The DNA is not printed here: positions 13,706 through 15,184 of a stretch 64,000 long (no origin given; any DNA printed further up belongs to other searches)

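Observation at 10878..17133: Head-group biosynthesis/transfer cassette inside the glycan locus: TagF-like transferase, 2-hydroxyacid dehydrogenase, LicC-like cytidylyltransferase, unknown 392-aa protein and tandem aminotransferase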

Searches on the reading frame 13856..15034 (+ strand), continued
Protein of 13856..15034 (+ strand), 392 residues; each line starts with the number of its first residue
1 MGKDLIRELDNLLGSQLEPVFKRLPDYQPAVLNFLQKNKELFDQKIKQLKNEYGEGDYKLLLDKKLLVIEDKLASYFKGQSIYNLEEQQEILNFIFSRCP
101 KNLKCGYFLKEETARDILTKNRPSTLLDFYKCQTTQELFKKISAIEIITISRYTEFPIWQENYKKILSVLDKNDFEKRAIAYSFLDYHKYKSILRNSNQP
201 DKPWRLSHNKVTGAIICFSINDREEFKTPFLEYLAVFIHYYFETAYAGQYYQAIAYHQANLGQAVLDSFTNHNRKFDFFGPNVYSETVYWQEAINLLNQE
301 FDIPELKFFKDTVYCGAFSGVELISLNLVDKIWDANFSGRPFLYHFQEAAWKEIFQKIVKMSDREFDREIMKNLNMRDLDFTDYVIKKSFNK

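Call 63: search_protein_families(library=ncbifam, proteins=[L013:9348-10187:+, L006:15532-16269:-, L015:7039-8010:+, L034:9068-9469:+, L015:9857-10474:+, L006:11996-15535:+], max_evalue=0.001)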
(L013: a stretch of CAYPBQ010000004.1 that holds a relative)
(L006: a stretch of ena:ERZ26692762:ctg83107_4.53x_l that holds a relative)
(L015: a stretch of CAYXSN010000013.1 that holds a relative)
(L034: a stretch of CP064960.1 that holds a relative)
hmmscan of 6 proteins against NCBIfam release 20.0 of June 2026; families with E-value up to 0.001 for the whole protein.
L013:9348-10187:+ (279 aa): 30 families (the best 25 are shown)
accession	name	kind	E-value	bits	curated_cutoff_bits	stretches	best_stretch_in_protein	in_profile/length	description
TIGR03945.1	PLP_SbnA_fam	equivalog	3.7e-27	95.2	349.95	1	8-279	10-295/304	2,3-diaminopropionate biosynthesis protein SbnA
TIGR01136.1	cysKM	subfamily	6.8e-23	81.5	344.15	1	7-279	9-294/299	cysteine synthase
TIGR01139.1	cysK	equivalog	1.4e-18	67.2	350.95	1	7-279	9-293/298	cysteine synthase A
NF007989.0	PRK10717.1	equivalog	2.4e-18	66.3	387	1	7-226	16-245/334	cysteine synthase A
NF008735.0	PRK11761.1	equivalog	3.7e-18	65.8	413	1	8-279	18-289/296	cysteine synthase CysM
TIGR01138.1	cysM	equivalog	9.8e-18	64.7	394.2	1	10-279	16-285/290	cysteine synthase B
NF045641.2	BHydaspDhtseBhcB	equivalog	4.1e-16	59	550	1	16-184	34-198/312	beta-hydroxyaspartate dehydratase BhcB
TIGR01137.1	cysta_beta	equivalog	6.4e-15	54.8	510.25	1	13-193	22-206/457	cystathionine beta-synthase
TIGR01127.1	ilvA_1Cterm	equivalog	1.1e-14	54.2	378.75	1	30-176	27-170/380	threonine ammonia-lyase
NF006094.0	PRK08246.1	subfamily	4.2e-14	52.7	331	1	47-177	64-191/310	serine/threonine dehydratase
NF006674.0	PRK09224.1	subfamily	4.1e-13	48.9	577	1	50-175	72-195/508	threonine ammonia-lyase IlvA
NF005292.0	PRK06815.1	equivalog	5.4e-13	48.7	371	1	28-182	46-197/320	threonine/serine dehydratase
NF005600.0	PRK07334.1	equivalog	2.3e-12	46.2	496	1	49-175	74-197/408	threonine ammonia-lyase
NF006390.0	PRK08639.1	equivalog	3.6e-12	46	421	1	47-185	69-208/418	threonine ammonia-lyase IlvA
NF006205.0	PRK08329.1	equivalog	4.9e-12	45.5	358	1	7-175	63-225/347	threonine synthase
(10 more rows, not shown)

L006:15532-16269:- (245 aa): 2 families
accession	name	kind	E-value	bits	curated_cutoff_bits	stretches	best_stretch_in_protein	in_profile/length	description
NF040950.1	archin_ph_syn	equivalog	2.1e-07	31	180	1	26-91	9-74/191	archaetidylinositol phosphate synthase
NF045883.1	PIPSynth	equivalog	1.2e-05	25.1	170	1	24-91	6-73/197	phosphatidylinositol phosphate synthase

L015:7039-8010:+ (323 aa): 24 families
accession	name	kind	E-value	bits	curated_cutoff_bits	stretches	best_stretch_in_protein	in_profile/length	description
TIGR02152.1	D_ribokin_bact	equivalog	1.6e-36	126.2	299.65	1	43-313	22-296/298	ribokinase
NF008353.0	PRK11142.1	equivalog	1.4e-27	97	341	1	46-310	29-296/307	ribokinase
NF053626.1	RibKinHalex1628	equivalog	1.5e-27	96.8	330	1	45-305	27-280/293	ATP-dependent ribose-1-phosphate kinase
NF006957.1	PRK09434.1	equivalog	2e-25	90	450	1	55-289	26-272/302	fructokinase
NF041134.1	R1P_kin_Thcocales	equivalog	2.1e-25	89.7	500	1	37-319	17-284/291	ADP-dependent ribose-1-phosphate kinase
TIGR04382.1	myo_inos_iolC_N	equivalog_domain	2.9e-23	82.6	300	1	55-303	33-295/309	5-dehydro-2-deoxygluconokinase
TIGR03168.1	1-PFK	subfamily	3.7e-18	65.5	216.4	1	37-307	16-291/305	hexose kinase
NF041332.1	KDG_KDGal_kin_Halo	equivalog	1e-17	64.6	440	1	48-295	25-289/320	bifunctional 2-dehydro-3-deoxygluconokinase/2-dehydro-3-deoxygalactonokinase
TIGR03828.1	pfkB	equivalog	1.5e-17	63.6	292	1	37-308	16-292/305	1-phosphofructokinase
NF007321.0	PRK09813.1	equivalog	1.2e-15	57.8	247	1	55-303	23-260/261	fructoselysine 6-kinase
NF049991.1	TagKinase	equivalog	2.1e-15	56.4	420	1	66-307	51-305/321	tagatose kinase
TIGR02198.1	rfaE_dom_I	equivalog_domain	2.3e-15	56.5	345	1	55-304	46-303/315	D-glycero-beta-D-manno-heptose-7-phosphate kinase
NF041633.1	trifunc_aldol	exception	3.2e-14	52.3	700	2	55-213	272-444/580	KHG/KDPG aldolase/sugar kinase fusion protein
NF040938.1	KDG_KDGal_kin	equivalog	6.4e-14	51.7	400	1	56-305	30-291/305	bifunctional 2-dehydro-3-deoxygluconokinase/2-dehydro-3-deoxygalactonokinase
NF052444.1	DhDoxglucKinKdgK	equivalog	1.3e-12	47.8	400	1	53-303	22-295/303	2-dehydro-3-deoxygluconokinase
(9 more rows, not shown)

L034:9068-9469:+ (133 aa): 0 families

L015:9857-10474:+ (205 aa): 1 family
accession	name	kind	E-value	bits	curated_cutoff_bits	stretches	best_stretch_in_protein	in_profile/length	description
NF033596.1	denti_PrcB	equivalog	6.5e-09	35.9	125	1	78-186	63-166/176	dentilisin complex subunit PrcB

L006:11996-15535:+ (1179 aa): 10 families
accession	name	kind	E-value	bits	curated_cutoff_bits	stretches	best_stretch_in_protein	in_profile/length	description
NF045640.1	AspGlyoxATaseBhcA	equivalog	3.9e-51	174.2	650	3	781-1000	8-218/395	L-aspartate--glyoxylate aminotransferase BhcA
TIGR03301.1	PhnW-AepZ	equivalog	9e-38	130.6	360.8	2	780-998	2-207/355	2-aminoethylphosphonate aminotransferase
NF046070.1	PyrdoxPyrvTramin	equivalog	1.6e-36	125.9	600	3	775-1015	3-227/369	pyridoxamine--pyruvate transaminase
TIGR01327.1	PGDH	equivalog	9.8e-24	84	454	2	685-774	27-109/525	phosphoglycerate dehydrogenase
NF010006.0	PRK13479.1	equivalog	3.4e-23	82.4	296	2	824-996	53-211/369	2-aminoethylphosphonate--pyruvate transaminase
TIGR02326.1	transamin_PhnW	equivalog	4.7e-23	81.9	400.8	2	778-994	4-207/363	2-aminoethylphosphonate--pyruvate transaminase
NF008759.0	PRK11790.1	equivalog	8.4e-10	37.9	404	1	648-772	8-121/410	phosphoglycerate dehydrogenase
TIGR01366.1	serC_3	equivalog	3e-06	26.7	401.65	0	828-1014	61-221/361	phosphoserine transaminase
TIGR01364.1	serC_1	equivalog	1.9e-05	23.8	443.6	1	827-998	64-213/358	phosphoserine transaminase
NF005069.0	PRK06487.1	equivalog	0.00059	19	448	0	518-582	221-288/320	2-hydroxyacid dehydrogenase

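Call 77: list_cluster_members(proteins=[P0048, P0061, P0075, P0114, P0106, P0127, P0012, P0017, P0090, P0062])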
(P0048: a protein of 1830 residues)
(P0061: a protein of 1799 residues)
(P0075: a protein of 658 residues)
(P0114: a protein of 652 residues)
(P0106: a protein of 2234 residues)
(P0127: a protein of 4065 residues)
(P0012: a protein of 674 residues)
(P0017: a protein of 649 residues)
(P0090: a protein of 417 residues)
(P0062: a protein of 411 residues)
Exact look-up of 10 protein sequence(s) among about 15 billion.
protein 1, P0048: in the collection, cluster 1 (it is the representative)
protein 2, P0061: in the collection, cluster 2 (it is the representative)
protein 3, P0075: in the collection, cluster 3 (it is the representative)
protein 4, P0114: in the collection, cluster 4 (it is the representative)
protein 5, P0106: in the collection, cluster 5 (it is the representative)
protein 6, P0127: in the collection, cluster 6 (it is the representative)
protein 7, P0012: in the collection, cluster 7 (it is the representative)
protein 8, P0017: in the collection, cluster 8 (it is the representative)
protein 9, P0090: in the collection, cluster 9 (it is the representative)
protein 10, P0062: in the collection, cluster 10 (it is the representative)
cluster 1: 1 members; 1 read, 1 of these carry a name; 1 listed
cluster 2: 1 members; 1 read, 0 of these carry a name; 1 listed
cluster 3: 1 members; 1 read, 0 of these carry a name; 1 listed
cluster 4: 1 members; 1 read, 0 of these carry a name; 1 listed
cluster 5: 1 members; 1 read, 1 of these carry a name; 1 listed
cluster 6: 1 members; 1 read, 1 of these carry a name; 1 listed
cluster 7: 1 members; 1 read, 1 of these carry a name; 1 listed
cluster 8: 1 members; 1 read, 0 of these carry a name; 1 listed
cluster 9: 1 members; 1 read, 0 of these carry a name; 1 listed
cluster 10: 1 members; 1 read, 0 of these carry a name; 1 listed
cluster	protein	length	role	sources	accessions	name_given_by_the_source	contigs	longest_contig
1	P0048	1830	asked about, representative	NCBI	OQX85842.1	MAG: hypothetical protein B6D55_06915, partial [Candidatus Omnitrophica bacterium ...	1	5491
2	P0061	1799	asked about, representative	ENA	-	-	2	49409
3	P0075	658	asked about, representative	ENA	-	-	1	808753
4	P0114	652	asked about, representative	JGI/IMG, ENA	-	-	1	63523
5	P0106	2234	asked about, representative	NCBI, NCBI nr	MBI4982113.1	MAG: hypothetical protein HZC15_03070 [Candidatus Omnitrophica bacterium] | hypothetical protein [Candidatus Omnitrophota bacterium]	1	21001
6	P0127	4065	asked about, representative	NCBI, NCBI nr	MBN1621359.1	MAG: 6-phosphofructokinase [Endomicrobiales bacterium] | 6-phosphofructokinase [Endomicrobiales bacterium]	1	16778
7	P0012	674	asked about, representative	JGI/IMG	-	choline kinase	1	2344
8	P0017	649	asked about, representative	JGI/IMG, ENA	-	-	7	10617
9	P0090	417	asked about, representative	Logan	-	-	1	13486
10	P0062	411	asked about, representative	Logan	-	-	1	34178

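Call 79: search_protein_families(library=pfam, proteins=[P0127, P0106, P0152], max_evalue=0.0001)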
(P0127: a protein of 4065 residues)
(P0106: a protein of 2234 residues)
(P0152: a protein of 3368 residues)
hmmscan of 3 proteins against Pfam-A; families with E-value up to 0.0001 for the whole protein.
P0127 (4065 aa): 4 families
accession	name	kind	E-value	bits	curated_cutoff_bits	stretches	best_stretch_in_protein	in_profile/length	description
PF00365.25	PFK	-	3.7e-76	256.6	30.9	2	2526-2863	4-277/277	Phosphofructokinase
PF04321.23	RmlD_sub_bind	-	1e-34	120.4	27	1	1747-1994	2-240/287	RmlD substrate binding domain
PF01370.27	Epimerase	-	1.2e-25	90.8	20.9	1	1748-1960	1-230/240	NAD dependent epimerase/dehydratase family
PF16363.11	GDP_Man_Dehyd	-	1.2e-07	32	27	1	1750-1999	2-282/332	GDP-mannose 4,6 dehydratase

P0106 (2234 aa): 0 families

P0152 (3368 aa): 10 families
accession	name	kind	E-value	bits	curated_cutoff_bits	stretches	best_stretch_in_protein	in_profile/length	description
PF00488.27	MutS_V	-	2.1e-38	132.6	30.2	2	2095-2280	2-184/188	MutS domain V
PF04055.27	Radical_SAM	-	6.6e-27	95.1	29.5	1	236-399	3-166/166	Radical SAM superfamily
PF08241.18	Methyltransf_11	-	9.8e-13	49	21.2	1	930-1023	1-95/95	Methyltransferase domain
PF13649.12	Methyltransf_25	-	1.1e-11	45.7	27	1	929-1019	1-97/97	Methyltransferase domain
PF02310.24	B12-binding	-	1.2e-10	41.7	32.1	1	71-164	28-120/121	B12 binding domain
PF13489.12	Methyltransf_23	-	3e-10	40.5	27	1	923-1105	20-163/164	Methyltransferase domain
PF08242.18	Methyltransf_12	-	3.1e-09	37.9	30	1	930-1020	1-97/98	Methyltransferase domain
PF13847.12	Methyltransf_31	-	5.9e-06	26.5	27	1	929-1025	7-111/145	Methyltransferase domain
PF00891.24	Methyltransf_2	-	8.9e-06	25.6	22.3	1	927-1027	64-168/210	O-methyltransferase domain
PF05148.21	Methyltransf_8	-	8.1e-05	23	27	0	925-1030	72-163/219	Hypothetical methyltransferase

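Call 80: fold_search(model_id=the predicted structure, library=pdb)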
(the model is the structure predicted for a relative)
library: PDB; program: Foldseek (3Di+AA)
matches with E <= 10: 58; with E <= 0.001: 0
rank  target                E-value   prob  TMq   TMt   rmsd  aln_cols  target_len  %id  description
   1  4pkw                  1.8e+00  0.07  0.13  0.11  14.9       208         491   11  Anthrax toxin lethal factor with bound small molecule inhibitor GM6001 (released 2014-11-12)
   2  7d5g_A                2.1e+00  0.03  0.13  0.13  20.7       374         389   11  Crystal structure of the CsCE with ligand to have a insight into the catalytic mechanism (released 2021-12-01)
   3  3dte                  2.3e+00  0.06  0.11  0.16  13.8       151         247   12  Crystal structure of the IRRE protein, a central regulator of DNA damage repair in deinococcaceae (released 2009-02-10)
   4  4wf6                  2.4e+00  0.05  0.12  0.10  15.4       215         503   11  Anthrax toxin lethal factor with bound small molecule inhibitor MK-31 (released 2015-09-09)
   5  8wto_A                2.5e+00  0.03  0.13  0.09  23.7       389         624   12  Cryo-EM structure of jasmonic acid transporter ABCG16 in outward conformation (released 2024-10-23)
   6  3dti                  2.9e+00  0.09  0.13  0.20  12.7       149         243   11  Crystal structure of the IRRE protein, a central regulator of DNA damage repair in deinococcaceae (released 2009-02-10)
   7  5d1t                  3.3e+00  0.05  0.13  0.11  15.0       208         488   11  Anthrax toxin lethal factor with hydroxamic acid inhibitor (released 2015-11-11)
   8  4pkr                  3.5e+00  0.04  0.13  0.11  15.1       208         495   10  Anthrax toxin lethal factor with bound small molecule inhibitor 10 (released 2014-11-12)
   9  4z4j                  3.5e+00  0.02  0.12  0.12  19.8       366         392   12  Crystal Structure of cellobiose 2-epimerase from Caldicellulosiruptor saccharolyticus DSM 8903 (released 2016-04-13)
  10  1pww_B                3.8e+00  0.03  0.12  0.07  15.5       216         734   12  Crystal structure of Anthrax Lethal Factor active site mutant protein complexed with an optimised peptide substrate in (released 2004-01-27)
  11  3iuk_B                4.0e+00  0.03  0.18  0.14  15.4       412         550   10  Crystal structure of putative bacterial protein of unknown function (DUF885, PF05960.1, ) from Arthrobacter aurescens  (released 2009-10-27)
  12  7ajl_AAA              4.0e+00  0.01  0.10  0.12  23.3       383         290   11  Cyrstal structure of CYRI-B/Fam49B (released 2020-11-18)
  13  1j7n_A                4.4e+00  0.04  0.13  0.08  15.6       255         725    9  Anthrax Toxin Lethal factor (released 2001-11-07)
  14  8wbu                  4.4e+00  0.02  0.12  0.12  19.2       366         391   12  The crystal structure of circular mannose with mutant H247F of the cellobiose 2-epimerase from Caldicellulosiruptor sacc (released 2023-10-25)
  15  4z4l                  4.4e+00  0.02  0.13  0.13  19.7       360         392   12  Crystal Structure of cellobiose 2-epimerase from Caldicellulosiruptor saccharolyticus DSM 8903 (released 2016-04-13)
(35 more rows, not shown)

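Call 83: find_related_loci(query=A4, collection=metagenome_contigs, flank=10000)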
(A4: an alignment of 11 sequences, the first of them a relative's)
Query A4 (392 aa) in metagenome_contigs; peptide patterns used: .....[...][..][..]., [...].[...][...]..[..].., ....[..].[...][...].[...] (x = any residue, [..] = any of these).
228 stretches matched a pattern; 12 encode a relative of the query (tblastn E <= 1e-3); 12 distinct loci.
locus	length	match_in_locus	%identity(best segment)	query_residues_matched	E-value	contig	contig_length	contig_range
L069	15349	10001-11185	55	3-392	3e-148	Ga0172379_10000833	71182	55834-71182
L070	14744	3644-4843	32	9-389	1e-74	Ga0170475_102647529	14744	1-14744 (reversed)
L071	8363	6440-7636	32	6-386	3e-70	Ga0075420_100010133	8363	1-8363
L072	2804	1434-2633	31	9-388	2e-70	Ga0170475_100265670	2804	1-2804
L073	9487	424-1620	32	6-386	6e-70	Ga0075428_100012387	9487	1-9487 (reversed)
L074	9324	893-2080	29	9-387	1e-63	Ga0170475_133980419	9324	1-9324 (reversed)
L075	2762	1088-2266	31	8-386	3e-60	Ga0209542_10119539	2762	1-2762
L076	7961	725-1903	31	8-386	8e-60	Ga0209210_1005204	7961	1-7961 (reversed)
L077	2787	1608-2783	29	5-386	3e-57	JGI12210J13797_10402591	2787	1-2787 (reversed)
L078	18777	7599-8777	28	6-388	2e-52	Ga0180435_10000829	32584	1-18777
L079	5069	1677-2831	29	3-389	4e-47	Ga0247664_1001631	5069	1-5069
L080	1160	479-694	32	323-382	2e-8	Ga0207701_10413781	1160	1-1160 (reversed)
